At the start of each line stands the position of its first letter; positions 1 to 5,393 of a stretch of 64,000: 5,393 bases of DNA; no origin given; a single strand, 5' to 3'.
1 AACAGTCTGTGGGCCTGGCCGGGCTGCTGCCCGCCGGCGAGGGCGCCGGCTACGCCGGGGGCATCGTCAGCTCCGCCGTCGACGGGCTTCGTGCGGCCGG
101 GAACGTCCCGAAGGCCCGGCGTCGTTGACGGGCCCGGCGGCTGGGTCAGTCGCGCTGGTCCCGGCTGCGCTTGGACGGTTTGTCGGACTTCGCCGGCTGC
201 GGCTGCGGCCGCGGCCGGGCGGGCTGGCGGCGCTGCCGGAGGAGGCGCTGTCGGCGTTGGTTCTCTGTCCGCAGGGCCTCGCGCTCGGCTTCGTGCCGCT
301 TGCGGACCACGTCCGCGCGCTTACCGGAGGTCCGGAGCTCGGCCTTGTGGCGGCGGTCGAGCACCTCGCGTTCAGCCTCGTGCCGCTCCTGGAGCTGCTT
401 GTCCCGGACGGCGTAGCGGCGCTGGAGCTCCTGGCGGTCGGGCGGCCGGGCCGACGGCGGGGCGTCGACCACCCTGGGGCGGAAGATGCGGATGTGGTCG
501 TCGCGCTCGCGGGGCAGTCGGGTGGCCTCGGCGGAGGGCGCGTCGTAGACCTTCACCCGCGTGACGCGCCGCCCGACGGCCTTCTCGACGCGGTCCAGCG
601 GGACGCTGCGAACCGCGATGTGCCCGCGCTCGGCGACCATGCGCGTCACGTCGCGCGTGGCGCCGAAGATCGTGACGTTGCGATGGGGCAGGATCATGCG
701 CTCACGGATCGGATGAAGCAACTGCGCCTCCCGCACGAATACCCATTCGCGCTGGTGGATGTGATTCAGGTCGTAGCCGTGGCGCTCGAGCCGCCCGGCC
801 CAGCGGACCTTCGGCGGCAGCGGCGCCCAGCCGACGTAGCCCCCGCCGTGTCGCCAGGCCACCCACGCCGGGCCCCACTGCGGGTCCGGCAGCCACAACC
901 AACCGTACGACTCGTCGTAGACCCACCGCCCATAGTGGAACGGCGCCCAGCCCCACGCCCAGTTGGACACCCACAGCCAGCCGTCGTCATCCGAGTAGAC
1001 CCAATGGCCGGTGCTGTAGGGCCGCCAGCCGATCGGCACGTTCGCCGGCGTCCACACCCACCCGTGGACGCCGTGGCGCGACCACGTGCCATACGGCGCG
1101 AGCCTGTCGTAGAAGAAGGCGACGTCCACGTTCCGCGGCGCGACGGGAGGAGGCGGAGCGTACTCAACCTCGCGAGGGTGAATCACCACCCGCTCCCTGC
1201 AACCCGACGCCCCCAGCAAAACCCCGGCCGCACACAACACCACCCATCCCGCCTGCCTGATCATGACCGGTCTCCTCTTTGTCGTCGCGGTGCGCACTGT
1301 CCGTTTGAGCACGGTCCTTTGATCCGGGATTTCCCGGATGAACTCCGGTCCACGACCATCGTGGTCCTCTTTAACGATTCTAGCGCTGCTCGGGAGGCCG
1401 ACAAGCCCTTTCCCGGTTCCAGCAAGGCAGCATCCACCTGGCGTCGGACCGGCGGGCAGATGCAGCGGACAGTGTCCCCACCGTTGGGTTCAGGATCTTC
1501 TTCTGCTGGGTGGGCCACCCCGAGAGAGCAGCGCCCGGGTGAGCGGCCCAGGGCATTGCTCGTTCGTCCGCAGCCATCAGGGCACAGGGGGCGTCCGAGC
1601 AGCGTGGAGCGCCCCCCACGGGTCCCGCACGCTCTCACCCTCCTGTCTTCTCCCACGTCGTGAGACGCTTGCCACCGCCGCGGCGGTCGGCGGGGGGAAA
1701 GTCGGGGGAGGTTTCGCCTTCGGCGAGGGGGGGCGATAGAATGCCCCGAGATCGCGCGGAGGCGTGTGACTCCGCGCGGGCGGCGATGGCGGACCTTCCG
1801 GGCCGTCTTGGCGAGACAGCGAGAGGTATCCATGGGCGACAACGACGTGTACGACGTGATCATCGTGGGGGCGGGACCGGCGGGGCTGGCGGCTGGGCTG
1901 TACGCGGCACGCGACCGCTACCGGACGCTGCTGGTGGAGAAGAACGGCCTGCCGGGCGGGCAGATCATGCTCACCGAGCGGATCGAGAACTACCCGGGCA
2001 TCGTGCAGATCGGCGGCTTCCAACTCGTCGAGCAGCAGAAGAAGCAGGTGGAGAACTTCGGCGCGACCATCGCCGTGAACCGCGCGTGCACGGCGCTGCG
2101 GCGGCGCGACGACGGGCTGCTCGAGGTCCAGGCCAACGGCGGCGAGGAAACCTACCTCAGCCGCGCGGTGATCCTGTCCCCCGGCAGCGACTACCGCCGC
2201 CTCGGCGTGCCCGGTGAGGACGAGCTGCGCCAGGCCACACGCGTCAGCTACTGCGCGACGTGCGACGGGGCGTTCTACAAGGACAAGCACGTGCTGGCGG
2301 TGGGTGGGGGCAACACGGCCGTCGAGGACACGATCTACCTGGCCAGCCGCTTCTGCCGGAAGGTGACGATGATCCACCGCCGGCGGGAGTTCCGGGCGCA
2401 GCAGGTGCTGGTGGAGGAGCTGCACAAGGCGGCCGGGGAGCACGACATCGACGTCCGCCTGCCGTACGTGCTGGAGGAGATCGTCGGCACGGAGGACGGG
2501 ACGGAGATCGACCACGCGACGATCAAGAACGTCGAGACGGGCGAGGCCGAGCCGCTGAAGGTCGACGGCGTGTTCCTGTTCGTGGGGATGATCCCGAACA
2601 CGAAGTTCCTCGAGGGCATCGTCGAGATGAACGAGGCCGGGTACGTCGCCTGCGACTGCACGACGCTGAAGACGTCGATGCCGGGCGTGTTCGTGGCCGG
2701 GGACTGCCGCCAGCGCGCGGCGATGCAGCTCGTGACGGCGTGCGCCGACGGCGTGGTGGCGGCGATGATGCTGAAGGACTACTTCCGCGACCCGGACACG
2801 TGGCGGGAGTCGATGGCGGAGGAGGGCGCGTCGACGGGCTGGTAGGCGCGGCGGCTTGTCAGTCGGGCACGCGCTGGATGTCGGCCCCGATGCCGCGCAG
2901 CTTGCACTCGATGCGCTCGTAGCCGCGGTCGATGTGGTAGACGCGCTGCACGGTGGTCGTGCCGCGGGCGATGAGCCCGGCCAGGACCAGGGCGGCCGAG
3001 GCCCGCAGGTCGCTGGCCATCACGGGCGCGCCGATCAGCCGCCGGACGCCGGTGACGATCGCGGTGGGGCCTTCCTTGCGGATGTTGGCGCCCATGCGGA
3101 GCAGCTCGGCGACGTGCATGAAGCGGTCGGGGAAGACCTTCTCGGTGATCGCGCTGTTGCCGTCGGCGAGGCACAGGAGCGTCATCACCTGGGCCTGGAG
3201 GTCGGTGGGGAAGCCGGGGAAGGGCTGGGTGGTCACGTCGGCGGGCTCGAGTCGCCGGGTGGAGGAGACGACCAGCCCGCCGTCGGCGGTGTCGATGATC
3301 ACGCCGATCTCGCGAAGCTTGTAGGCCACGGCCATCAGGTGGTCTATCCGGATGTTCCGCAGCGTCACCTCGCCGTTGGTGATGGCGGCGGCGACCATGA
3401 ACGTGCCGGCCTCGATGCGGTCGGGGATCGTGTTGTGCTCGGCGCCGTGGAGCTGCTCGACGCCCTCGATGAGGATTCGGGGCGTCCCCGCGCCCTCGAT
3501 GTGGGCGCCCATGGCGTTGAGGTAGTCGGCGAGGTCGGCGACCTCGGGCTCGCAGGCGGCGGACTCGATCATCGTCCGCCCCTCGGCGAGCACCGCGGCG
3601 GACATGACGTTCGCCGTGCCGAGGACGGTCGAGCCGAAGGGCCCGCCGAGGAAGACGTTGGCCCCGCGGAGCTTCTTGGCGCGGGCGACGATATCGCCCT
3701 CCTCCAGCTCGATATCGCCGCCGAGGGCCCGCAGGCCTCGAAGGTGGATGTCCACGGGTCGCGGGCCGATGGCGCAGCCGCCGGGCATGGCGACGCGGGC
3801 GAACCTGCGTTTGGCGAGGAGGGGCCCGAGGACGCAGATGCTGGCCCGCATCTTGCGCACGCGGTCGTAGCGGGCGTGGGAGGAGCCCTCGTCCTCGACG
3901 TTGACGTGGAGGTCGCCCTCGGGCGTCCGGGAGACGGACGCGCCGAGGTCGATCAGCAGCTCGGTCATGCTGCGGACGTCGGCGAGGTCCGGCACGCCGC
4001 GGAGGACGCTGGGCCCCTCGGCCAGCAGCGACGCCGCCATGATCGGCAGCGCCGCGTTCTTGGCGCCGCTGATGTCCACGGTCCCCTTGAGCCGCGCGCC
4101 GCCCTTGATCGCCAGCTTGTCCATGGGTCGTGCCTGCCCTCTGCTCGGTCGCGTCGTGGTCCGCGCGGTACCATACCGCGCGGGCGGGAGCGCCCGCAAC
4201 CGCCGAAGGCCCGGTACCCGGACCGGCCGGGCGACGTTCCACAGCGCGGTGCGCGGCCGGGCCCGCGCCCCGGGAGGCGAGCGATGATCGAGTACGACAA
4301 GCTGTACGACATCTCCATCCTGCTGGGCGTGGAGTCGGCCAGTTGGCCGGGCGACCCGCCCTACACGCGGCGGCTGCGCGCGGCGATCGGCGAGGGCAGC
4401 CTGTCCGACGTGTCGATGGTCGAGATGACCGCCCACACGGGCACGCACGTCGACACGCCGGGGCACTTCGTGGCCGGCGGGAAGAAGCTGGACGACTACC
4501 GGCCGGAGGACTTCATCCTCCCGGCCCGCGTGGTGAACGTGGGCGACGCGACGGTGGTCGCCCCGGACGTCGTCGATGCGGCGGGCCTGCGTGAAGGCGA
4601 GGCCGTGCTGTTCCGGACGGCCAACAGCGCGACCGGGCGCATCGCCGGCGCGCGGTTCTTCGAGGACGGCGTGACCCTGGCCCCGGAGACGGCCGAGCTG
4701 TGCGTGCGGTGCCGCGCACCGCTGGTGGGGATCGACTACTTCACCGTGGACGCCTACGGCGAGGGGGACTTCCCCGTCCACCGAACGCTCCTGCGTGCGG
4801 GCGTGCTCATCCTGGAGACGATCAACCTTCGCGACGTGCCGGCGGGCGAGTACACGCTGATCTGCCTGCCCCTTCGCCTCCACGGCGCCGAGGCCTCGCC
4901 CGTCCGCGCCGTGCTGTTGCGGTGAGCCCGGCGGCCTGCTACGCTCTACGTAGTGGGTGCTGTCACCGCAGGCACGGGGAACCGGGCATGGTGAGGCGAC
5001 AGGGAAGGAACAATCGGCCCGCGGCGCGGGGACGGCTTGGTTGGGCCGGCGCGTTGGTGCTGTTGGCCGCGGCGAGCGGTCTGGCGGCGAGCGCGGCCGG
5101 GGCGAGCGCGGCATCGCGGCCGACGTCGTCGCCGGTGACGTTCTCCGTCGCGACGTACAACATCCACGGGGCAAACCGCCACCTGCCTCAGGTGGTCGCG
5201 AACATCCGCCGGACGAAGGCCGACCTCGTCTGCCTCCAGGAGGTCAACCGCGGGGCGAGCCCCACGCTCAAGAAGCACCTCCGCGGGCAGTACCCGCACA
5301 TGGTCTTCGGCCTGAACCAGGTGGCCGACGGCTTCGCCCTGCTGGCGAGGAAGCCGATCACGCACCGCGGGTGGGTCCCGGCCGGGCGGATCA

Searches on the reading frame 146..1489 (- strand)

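Call 46: search_protein_families(library=pfam, proteins=[window:146-1489:-], max_evalue=0.0001)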
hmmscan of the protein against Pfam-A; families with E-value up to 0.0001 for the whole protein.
window:146-1489:- (447 aa): 1 family
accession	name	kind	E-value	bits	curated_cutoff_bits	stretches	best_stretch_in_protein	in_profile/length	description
PF20245.3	DUF6600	-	7.3e-33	113.1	27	1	128-227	2-101/102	Family of unknown function (DUF6600)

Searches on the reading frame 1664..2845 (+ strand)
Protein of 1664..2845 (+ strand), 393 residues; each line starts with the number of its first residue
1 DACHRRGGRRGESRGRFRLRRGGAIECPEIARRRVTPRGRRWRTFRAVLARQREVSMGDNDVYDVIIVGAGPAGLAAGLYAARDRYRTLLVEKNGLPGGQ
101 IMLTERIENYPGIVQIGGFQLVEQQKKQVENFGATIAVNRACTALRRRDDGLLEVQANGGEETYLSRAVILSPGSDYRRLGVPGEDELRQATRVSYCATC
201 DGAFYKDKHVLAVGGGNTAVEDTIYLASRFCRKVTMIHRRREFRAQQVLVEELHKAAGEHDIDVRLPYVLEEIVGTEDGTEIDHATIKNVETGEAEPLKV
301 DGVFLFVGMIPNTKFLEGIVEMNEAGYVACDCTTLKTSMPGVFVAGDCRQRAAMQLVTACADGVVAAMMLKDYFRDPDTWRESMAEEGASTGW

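Call 46: search_protein_families(library=pfam, proteins=[window:1664-2845:+], max_evalue=0.0001)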
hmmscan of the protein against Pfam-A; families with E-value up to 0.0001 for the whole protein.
window:1664-2845:+ (393 aa): 9 families
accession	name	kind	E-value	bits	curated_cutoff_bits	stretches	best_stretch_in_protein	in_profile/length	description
PF07992.20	Pyr_redox_2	-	5.7e-48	164.3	26.1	1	63-363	1-291/291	Pyridine nucleotide-disulphide oxidoreductase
PF13738.12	Pyr_redox_3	-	6.5e-21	75.3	30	1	66-346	1-305/305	Pyridine nucleotide-disulphide oxidoreductase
PF00070.33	Pyr_redox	-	1.8e-09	38.4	22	1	209-279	1-72/82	Pyridine nucleotide-disulphide oxidoreductase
PF12831.13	FAD_oxidored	-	6.4e-09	36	27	1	64-101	1-38/416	FAD dependent oxidoreductase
PF01266.30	DAO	-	6.4e-08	32.9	27.9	1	64-99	1-37/353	FAD dependent oxidoreductase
PF03486.20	HI0933_like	-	1.6e-07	31.4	50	0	64-104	2-42/244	HI0933-like protein Rossmann domain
PF13450.12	NAD_binding_8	-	5.4e-07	30.2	21.9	1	67-103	1-37/68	NAD(P)-binding Rossmann-like domain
PF01946.23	Thi4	-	8.3e-06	25.6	26.2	1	59-102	14-58/235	Thi4 family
PF00890.30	FAD_binding_2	-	9.1e-06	25.5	20.4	1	64-100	1-37/414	FAD binding domain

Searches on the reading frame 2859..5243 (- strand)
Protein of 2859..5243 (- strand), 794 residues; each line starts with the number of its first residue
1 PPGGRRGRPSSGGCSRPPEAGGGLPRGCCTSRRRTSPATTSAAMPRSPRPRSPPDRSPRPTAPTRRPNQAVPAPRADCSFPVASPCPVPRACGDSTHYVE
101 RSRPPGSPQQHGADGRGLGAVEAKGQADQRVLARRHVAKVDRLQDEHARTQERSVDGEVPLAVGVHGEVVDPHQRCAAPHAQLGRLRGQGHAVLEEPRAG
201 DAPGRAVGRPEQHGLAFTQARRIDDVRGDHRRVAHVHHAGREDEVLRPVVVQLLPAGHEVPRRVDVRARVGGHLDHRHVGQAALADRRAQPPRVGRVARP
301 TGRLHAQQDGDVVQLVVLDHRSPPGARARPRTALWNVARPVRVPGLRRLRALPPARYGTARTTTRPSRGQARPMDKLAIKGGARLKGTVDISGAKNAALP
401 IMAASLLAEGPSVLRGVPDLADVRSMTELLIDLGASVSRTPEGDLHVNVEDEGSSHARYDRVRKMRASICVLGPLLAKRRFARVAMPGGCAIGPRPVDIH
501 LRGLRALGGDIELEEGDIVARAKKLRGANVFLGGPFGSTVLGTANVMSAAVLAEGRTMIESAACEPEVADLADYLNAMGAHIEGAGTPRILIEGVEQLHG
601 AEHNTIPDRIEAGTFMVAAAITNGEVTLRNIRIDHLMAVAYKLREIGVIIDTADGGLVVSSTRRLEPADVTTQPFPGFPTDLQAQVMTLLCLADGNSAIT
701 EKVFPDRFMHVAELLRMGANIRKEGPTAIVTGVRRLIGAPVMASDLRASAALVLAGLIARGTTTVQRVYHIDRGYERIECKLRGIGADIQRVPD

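Call 46: search_protein_families(library=pfam, proteins=[window:2859-5243:-], max_evalue=0.0001)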
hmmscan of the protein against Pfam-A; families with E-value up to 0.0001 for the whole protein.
window:2859-5243:- (794 aa): 1 family
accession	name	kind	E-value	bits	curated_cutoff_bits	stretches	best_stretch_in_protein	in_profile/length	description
PF00275.25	EPSP_synthase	-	2.1e-103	346.7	22.8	1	380-782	2-417/417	EPSP synthase (3-phosphoshikimate 1-carboxyvinyltransferase)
